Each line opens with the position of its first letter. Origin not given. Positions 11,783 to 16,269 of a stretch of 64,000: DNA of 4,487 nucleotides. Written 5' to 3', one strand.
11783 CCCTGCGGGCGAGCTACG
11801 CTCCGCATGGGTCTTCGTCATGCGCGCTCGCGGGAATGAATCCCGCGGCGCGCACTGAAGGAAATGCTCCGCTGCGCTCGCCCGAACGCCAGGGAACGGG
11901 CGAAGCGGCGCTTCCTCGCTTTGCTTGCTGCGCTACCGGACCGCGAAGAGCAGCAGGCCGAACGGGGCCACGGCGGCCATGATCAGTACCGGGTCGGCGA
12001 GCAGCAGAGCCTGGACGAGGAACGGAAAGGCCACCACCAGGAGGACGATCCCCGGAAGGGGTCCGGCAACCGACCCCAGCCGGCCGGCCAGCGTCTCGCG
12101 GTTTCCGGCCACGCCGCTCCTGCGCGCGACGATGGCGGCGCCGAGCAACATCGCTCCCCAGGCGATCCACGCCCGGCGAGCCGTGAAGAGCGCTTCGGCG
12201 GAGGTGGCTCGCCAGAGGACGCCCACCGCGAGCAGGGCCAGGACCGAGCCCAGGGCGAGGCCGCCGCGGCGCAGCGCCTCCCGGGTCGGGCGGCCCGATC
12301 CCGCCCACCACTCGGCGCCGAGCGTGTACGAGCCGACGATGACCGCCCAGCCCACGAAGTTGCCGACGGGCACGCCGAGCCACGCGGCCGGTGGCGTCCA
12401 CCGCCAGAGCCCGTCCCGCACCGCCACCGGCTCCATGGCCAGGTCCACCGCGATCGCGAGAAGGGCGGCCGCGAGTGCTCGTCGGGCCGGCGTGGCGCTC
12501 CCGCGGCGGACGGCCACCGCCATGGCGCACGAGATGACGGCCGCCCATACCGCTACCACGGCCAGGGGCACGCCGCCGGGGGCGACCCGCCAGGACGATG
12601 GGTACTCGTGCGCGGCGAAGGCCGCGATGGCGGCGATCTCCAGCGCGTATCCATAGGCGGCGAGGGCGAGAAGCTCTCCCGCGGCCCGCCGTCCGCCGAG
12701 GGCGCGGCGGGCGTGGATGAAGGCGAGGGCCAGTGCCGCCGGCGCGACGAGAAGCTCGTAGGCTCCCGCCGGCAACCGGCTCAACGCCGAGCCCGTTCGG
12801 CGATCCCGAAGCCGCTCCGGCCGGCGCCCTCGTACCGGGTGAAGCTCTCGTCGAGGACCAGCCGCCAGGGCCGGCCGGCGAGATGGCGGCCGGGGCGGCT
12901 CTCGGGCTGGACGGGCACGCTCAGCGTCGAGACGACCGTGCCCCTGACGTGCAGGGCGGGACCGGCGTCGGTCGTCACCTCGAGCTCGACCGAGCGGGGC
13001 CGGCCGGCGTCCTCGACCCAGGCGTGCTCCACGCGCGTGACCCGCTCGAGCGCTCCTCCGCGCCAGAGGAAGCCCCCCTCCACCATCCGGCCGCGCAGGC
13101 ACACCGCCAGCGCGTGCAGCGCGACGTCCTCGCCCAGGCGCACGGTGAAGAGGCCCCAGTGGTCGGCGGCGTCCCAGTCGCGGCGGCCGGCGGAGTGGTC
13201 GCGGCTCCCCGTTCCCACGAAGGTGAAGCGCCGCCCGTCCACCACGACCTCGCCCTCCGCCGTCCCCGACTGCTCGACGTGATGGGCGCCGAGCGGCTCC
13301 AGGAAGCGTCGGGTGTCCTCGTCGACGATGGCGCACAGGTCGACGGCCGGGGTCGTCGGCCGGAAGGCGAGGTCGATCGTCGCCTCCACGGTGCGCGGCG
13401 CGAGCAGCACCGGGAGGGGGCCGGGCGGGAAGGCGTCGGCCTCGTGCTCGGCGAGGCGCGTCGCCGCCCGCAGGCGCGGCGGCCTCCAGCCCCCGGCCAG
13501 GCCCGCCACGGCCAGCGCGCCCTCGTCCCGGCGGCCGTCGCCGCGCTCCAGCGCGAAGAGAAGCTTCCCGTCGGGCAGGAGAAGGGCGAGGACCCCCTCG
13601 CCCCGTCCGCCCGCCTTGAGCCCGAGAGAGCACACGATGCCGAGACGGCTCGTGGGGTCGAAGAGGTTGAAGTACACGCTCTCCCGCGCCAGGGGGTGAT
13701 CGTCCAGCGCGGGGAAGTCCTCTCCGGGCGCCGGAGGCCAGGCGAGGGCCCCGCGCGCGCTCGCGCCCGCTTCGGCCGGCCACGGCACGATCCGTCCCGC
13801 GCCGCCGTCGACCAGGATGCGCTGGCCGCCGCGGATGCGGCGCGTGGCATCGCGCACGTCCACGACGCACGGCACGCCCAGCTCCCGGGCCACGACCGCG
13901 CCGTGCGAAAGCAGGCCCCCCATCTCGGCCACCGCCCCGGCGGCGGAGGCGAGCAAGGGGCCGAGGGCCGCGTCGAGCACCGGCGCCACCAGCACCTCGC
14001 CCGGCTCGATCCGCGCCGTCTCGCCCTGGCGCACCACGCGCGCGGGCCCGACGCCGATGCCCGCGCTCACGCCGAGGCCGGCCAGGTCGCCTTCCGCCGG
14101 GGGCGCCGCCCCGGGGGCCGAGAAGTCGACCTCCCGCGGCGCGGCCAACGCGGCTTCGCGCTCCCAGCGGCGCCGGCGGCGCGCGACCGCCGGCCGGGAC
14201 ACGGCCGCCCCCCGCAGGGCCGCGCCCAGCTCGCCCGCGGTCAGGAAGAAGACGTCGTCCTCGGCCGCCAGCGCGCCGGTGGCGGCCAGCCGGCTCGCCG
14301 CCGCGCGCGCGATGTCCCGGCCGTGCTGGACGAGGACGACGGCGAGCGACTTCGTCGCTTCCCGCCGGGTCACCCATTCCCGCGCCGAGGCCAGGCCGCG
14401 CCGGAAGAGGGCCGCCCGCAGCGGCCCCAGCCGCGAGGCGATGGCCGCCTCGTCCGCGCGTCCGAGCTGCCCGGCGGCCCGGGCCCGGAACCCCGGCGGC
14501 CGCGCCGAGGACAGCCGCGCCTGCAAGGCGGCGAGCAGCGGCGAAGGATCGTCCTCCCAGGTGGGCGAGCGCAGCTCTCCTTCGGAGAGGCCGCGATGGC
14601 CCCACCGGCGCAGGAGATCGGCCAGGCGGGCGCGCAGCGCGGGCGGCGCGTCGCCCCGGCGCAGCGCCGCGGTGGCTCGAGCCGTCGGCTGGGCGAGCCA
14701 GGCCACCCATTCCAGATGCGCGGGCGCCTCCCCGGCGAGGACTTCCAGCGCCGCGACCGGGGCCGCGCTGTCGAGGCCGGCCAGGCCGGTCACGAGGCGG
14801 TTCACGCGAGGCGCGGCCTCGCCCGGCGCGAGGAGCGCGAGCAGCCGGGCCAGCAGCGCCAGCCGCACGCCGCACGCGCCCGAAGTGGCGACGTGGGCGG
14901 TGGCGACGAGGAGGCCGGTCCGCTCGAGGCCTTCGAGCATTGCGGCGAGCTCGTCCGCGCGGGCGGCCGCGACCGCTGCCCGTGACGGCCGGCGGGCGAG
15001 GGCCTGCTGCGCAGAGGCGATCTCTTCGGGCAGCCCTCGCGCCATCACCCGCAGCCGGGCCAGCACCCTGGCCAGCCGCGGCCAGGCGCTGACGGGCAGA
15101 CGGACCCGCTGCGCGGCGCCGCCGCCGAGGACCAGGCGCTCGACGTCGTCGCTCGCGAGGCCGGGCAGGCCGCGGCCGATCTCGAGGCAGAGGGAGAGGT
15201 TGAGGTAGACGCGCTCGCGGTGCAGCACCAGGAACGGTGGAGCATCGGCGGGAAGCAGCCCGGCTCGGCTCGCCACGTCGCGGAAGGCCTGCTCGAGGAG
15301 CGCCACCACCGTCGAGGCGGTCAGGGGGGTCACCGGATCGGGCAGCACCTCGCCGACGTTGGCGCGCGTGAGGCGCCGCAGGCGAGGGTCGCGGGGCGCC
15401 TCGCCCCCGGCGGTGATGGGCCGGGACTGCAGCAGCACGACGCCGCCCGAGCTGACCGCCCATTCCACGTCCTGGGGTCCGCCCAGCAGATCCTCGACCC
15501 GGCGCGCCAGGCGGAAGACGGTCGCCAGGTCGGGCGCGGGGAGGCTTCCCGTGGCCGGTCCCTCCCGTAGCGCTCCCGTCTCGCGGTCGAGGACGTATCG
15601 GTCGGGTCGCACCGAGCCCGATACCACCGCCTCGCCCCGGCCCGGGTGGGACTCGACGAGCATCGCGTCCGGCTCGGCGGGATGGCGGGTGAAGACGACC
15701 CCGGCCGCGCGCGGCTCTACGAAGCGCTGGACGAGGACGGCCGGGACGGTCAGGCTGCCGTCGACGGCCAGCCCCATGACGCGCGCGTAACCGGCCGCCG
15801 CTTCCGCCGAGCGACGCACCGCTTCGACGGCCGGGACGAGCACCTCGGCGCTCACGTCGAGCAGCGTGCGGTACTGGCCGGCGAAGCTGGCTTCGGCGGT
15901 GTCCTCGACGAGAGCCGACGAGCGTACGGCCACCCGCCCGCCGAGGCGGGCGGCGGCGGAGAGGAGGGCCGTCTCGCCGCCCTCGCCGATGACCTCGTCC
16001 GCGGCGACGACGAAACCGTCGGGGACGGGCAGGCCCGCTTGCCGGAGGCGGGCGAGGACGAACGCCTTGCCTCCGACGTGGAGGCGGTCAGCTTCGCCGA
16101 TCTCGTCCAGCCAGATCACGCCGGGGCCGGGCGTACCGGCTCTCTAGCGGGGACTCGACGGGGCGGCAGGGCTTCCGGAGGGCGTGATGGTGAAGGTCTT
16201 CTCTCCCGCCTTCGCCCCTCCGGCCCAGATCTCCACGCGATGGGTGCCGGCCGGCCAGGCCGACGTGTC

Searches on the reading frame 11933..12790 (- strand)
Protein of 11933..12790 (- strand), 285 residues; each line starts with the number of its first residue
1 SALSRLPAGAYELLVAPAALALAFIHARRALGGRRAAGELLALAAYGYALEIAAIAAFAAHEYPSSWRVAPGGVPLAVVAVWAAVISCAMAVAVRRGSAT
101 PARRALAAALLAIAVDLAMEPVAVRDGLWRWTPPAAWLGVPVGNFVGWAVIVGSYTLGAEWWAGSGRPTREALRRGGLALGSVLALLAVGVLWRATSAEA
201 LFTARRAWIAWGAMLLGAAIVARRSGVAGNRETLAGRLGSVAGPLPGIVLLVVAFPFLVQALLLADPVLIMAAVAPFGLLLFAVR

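Call 90: search_protein_families(library=pfam, proteins=[window:11933-12790:-], max_evalue=0.00001)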
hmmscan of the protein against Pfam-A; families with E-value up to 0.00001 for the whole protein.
window:11933-12790:- (285 aa): 1 family
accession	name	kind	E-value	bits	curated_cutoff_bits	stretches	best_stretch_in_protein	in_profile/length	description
PF04240.17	Caroten_synth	-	1.2e-18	68.2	25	1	13-188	6-184/209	Carotenoid biosynthesis protein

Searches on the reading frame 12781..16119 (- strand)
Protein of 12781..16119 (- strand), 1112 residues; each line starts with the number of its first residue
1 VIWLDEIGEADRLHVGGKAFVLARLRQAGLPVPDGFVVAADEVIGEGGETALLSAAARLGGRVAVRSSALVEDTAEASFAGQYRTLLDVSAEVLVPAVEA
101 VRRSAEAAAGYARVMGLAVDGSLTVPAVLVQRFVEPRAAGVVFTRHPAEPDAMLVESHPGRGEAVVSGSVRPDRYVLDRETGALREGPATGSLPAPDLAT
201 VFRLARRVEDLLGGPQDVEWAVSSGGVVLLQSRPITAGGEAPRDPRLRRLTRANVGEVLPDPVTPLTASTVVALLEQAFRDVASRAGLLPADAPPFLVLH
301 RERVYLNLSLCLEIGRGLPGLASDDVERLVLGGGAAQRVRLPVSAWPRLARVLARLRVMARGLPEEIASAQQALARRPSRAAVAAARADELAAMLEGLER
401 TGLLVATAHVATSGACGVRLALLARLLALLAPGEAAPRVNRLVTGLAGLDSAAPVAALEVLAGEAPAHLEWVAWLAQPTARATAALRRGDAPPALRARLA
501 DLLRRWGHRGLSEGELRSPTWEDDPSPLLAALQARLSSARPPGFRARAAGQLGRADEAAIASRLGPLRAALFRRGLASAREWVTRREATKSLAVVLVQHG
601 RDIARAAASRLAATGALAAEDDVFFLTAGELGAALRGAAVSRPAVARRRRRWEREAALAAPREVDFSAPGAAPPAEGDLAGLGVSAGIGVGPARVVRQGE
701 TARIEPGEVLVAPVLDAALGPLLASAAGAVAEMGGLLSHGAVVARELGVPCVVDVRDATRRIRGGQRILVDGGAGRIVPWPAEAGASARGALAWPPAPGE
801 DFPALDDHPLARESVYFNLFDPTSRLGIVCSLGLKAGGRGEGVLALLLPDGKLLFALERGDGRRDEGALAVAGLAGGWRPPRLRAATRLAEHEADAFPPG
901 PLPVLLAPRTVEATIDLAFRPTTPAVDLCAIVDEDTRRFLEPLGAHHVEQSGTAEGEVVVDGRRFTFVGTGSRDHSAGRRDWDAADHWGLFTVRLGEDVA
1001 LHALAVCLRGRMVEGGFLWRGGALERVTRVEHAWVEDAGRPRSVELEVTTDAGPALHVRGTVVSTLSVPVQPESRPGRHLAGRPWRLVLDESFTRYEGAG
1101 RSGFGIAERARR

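Call 14: search_protein_families(library=pfam, proteins=[window:12781-16119:-])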
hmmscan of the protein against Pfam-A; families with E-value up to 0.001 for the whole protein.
window:12781-16119:- (1112 aa): 4 families
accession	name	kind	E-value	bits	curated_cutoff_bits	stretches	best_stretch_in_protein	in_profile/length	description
PF01326.24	PPDK_N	-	4e-40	138.5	27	2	61-183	101-228/328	Pyruvate phosphate dikinase, AMP/ATP-binding domain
PF00391.29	PEP-utilizers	-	3.8e-20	71.7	23.1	1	704-775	1-72/72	PEP-utilising enzyme, mobile domain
PF23212.2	DUF7064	-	4.4e-12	46.8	24.7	1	981-1108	1-121/126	Domain of unknown function (DUF7064)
PF23213.1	DUF7065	-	6.6e-05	23.5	27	1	916-980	123-183/183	Domain of unknown function (DUF7065)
